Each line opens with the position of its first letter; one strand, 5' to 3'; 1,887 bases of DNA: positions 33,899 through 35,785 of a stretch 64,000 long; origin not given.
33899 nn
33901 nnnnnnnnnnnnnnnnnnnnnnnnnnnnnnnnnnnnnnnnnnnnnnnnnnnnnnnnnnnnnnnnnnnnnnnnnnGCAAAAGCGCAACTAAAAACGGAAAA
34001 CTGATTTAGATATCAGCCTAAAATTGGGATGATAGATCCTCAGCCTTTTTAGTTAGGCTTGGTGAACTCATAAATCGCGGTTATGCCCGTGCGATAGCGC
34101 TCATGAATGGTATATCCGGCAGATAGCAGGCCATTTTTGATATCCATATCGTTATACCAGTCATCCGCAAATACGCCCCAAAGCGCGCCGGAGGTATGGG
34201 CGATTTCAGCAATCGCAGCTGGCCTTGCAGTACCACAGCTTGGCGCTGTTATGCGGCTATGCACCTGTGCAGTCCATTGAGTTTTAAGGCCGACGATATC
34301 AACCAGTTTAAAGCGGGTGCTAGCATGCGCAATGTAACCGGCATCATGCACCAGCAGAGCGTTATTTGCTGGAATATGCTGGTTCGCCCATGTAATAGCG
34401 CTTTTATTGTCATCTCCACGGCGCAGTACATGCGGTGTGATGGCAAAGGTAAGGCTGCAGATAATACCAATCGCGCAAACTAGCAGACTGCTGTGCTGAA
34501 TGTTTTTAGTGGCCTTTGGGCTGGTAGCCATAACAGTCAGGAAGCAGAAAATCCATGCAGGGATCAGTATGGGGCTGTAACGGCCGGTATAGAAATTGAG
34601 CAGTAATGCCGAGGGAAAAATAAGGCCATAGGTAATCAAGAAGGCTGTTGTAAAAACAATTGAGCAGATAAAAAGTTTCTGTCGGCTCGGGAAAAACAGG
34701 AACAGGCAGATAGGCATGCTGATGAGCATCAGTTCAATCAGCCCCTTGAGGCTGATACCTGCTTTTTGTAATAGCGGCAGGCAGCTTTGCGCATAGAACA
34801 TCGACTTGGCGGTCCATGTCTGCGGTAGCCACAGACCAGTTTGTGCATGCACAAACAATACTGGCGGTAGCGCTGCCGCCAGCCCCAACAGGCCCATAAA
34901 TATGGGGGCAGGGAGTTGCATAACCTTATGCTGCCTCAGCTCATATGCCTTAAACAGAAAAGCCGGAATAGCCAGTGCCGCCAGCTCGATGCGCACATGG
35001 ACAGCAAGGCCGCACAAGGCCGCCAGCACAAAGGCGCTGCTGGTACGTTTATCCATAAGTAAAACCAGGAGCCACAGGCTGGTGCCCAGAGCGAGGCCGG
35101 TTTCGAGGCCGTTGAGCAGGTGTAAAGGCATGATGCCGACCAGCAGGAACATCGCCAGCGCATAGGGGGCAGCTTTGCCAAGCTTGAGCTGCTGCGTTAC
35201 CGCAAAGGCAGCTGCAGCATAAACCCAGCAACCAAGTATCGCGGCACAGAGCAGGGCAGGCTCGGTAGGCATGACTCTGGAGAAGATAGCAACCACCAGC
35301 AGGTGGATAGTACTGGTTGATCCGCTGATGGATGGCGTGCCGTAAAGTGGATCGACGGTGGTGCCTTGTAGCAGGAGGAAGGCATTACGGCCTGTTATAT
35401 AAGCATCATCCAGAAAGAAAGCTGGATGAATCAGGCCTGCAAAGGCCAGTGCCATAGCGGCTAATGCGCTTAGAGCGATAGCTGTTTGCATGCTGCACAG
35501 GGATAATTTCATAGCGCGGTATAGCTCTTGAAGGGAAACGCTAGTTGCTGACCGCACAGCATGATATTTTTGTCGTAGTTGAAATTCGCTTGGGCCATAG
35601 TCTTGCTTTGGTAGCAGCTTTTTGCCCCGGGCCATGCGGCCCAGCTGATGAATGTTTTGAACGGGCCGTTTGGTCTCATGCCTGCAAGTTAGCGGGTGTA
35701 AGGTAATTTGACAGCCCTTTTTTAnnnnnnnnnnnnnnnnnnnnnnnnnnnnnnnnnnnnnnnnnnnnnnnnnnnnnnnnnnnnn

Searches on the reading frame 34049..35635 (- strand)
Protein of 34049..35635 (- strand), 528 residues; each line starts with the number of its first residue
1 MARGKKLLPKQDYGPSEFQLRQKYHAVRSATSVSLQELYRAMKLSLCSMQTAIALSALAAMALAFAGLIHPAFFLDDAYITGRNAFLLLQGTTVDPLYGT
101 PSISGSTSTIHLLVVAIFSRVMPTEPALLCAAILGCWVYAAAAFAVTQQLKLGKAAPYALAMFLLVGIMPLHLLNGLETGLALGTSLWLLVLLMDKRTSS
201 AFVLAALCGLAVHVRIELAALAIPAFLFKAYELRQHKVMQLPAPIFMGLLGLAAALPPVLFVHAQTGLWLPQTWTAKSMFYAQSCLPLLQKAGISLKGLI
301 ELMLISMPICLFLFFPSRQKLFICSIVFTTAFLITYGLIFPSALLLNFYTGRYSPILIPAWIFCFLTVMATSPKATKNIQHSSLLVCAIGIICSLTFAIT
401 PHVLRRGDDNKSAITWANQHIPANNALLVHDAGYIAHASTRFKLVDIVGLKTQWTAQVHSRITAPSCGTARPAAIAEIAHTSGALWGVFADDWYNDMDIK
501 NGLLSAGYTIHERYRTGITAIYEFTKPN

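Call 7: search_protein_families(library=ncbifam, proteins=[window:34049-35635:-], max_evalue=1)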
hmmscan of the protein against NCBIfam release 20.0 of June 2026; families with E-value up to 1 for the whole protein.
window:34049-35635:- (528 aa): 2 families
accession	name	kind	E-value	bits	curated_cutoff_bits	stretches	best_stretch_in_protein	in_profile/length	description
NF002359.0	PRK01318.2-6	equivalog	0.11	10.7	600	1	274-378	423-528/624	membrane protein insertase YidC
NF033684.1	suffix_2_RND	domain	0.19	11.8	40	1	290-331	2-43/69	transporter suffix domain-containing protein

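Call 35: search_protein_families(library=pfam, proteins=[window:34049-35635:-], max_evalue=1)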
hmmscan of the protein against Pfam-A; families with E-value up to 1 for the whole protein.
window:34049-35635:- (528 aa): 0 families

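Call 46: find_homologous_proteins(query=window:34049-35635:-, max_evalue=0.001)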
Query window:34049-35635:- (528 aa): 79 proteins with E <= 0.001 among 8000 candidates.
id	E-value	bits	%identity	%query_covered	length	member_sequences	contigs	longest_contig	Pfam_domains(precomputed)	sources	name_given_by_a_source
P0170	0.0e+0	1017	98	89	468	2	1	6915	-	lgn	-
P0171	3.2e-136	473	49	87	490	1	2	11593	-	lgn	-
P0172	2.0e-47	181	34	87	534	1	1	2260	-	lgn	-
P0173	4.4e-47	179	34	87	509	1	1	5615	-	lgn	-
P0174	1.3e-45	175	33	87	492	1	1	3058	-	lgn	-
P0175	1.5e-45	174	32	87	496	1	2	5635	-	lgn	-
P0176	4.5e-45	173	33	86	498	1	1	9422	-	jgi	jgi:hypothetical protein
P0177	6.7e-45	172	32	87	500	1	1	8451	-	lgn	-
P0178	3.8e-44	170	32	89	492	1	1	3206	-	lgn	-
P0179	9.7e-44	168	32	88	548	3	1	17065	-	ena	-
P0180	3.3e-43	167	32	87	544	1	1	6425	-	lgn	-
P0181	1.0e-42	165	34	86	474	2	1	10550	-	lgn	-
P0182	1.6e-42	164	31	89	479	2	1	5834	-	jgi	jgi:hypothetical protein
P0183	3.6e-42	163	31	87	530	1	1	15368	-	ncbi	-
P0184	7.4e-42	162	32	92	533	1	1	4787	-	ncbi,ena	-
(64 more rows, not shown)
